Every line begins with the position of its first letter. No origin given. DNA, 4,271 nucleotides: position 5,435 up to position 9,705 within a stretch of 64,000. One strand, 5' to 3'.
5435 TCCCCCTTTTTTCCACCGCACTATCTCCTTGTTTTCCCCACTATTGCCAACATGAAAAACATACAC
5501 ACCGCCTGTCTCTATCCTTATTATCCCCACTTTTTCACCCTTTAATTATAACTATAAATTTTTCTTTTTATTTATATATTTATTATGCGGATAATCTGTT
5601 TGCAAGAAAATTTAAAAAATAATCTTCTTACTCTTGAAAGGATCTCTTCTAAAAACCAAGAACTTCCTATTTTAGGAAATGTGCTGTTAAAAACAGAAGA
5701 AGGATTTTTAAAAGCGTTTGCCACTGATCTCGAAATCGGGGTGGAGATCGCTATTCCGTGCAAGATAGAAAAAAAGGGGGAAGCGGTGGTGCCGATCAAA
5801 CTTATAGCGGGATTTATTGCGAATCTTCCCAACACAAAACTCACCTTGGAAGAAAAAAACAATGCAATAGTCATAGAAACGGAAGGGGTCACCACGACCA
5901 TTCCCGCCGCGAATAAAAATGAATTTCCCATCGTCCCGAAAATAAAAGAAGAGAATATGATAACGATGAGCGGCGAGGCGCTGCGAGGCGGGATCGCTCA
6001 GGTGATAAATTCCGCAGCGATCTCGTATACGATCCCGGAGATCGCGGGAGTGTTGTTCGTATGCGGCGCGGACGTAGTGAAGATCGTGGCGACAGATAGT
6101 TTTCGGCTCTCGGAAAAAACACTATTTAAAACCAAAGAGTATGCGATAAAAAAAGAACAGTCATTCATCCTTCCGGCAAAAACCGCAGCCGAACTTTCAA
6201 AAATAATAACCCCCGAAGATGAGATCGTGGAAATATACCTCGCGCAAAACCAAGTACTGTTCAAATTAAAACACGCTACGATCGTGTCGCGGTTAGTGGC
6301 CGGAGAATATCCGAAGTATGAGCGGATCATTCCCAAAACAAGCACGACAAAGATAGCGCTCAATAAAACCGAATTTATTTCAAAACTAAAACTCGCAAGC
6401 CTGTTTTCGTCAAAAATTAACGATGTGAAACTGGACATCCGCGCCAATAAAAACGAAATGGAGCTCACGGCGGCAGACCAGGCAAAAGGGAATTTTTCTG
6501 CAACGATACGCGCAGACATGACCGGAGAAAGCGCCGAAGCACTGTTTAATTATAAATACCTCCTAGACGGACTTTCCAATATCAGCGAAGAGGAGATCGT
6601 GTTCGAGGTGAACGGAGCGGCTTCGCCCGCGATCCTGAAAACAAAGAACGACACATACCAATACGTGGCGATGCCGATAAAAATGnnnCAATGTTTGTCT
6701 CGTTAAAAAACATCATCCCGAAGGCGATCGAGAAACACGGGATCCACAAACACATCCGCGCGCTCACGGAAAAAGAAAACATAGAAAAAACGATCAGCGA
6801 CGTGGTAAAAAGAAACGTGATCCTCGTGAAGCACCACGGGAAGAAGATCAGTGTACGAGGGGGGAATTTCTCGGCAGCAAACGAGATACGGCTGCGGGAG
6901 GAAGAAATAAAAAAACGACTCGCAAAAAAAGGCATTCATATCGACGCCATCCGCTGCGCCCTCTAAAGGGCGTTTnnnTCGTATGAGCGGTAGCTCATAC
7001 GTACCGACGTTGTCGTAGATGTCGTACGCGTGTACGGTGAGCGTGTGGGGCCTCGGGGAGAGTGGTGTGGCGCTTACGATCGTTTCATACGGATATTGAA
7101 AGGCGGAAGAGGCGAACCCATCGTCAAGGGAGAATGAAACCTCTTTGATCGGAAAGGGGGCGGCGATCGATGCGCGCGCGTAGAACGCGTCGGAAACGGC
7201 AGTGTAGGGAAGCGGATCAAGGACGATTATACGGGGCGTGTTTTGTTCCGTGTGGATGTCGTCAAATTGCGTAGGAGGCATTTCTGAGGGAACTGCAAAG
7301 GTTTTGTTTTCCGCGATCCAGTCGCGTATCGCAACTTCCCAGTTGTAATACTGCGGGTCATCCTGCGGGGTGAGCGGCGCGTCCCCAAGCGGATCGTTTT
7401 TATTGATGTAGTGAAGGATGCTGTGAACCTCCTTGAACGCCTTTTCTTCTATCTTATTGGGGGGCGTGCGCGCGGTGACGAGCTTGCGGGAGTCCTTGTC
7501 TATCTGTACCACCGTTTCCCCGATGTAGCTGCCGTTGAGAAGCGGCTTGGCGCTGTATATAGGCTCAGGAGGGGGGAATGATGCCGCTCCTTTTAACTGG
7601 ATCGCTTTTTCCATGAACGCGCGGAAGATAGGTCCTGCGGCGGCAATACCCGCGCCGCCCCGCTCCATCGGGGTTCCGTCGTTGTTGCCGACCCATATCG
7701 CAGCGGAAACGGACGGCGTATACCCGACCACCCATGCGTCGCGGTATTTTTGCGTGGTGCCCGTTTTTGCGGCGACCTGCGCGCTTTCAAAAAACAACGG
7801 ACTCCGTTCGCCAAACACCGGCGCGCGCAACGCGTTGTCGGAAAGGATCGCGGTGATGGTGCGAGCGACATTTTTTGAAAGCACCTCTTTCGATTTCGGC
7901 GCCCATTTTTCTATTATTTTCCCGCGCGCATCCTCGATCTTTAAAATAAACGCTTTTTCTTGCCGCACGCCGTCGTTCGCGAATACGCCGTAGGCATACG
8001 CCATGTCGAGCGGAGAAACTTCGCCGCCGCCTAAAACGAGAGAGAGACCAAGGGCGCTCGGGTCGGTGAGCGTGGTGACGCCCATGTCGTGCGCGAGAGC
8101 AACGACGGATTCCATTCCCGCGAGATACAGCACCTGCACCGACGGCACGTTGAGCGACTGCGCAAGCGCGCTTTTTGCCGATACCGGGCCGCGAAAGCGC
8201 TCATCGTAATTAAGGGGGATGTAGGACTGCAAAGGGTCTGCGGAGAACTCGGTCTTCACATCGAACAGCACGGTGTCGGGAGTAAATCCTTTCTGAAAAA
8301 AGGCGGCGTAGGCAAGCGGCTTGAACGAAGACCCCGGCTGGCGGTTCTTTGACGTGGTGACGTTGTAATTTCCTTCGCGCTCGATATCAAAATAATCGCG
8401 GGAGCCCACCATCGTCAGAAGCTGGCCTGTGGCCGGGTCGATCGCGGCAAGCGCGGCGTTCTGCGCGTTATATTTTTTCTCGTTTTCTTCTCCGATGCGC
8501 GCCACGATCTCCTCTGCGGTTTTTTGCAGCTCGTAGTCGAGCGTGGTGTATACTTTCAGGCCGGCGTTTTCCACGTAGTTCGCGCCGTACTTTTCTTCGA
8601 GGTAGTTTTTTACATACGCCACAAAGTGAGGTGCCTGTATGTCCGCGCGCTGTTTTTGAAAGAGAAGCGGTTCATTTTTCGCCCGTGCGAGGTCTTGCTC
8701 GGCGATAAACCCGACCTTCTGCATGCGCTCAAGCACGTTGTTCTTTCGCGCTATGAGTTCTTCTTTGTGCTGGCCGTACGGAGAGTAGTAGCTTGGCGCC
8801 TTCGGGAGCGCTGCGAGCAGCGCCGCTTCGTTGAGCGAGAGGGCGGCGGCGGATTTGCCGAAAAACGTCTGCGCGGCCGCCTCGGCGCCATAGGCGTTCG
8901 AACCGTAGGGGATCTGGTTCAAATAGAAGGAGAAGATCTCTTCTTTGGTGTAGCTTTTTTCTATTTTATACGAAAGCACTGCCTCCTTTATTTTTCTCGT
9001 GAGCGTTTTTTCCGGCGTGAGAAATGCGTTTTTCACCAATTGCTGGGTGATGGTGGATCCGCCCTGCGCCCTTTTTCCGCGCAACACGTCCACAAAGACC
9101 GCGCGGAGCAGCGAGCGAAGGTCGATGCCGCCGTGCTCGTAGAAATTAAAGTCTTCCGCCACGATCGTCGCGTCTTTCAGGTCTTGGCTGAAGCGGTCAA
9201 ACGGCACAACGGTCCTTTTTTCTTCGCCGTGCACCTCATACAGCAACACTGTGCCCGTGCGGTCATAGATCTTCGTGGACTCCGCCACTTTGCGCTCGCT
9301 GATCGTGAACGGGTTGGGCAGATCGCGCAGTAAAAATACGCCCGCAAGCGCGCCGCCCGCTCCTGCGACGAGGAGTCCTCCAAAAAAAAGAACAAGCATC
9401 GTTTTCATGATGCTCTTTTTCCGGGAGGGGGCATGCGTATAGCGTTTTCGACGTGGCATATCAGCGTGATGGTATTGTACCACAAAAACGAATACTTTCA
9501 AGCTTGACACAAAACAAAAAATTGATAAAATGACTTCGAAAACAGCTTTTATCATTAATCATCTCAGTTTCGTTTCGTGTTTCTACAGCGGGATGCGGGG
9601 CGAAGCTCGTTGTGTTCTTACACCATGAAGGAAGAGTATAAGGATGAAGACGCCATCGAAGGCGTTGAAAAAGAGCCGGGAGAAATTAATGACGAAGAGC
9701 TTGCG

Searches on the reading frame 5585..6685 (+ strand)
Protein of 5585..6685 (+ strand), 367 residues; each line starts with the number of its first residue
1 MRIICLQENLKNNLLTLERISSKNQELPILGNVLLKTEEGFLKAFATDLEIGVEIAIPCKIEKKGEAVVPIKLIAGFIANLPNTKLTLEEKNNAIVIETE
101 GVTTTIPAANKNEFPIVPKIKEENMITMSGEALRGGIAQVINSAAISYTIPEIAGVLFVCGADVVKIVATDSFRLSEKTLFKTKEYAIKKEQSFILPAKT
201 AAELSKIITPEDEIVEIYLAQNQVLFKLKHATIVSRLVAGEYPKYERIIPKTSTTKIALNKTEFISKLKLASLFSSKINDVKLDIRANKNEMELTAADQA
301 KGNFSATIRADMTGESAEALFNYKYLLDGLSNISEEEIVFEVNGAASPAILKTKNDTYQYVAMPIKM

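Call 104: search_protein_families(library=pfam, proteins=[window:5585-6685:+], max_evalue=0.00001)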
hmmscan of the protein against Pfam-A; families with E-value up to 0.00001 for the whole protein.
window:5585-6685:+ (367 aa): 3 families
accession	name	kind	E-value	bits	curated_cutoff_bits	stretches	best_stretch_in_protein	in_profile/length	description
PF02767.21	DNA_pol3_beta_2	-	9.6e-22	77.9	27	1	130-244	4-116/116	DNA polymerase III beta subunit, central domain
PF02768.20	DNA_pol3_beta_3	-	5.7e-20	71.8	27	1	247-365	2-120/121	DNA polymerase III beta subunit, C-terminal domain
PF00712.24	DNA_pol3_beta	-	1.3e-17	64.4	24.4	1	1-117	1-119/120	DNA polymerase III beta subunit, N-terminal domain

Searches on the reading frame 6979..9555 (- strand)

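Call 55: search_protein_families(library=pfam, proteins=[window:6979-9555:-], max_evalue=0.001)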
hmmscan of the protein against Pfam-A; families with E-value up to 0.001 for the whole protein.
window:6979-9555:- (859 aa): 2 families
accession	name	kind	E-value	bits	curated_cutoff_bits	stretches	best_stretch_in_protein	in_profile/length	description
PF00912.28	Transgly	-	9.9e-63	211.2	27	1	105-279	5-178/178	Transglycosylase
PF00905.27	Transpeptidase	-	3.8e-29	102.3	22.1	1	370-649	4-299/299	Penicillin binding protein transpeptidase domain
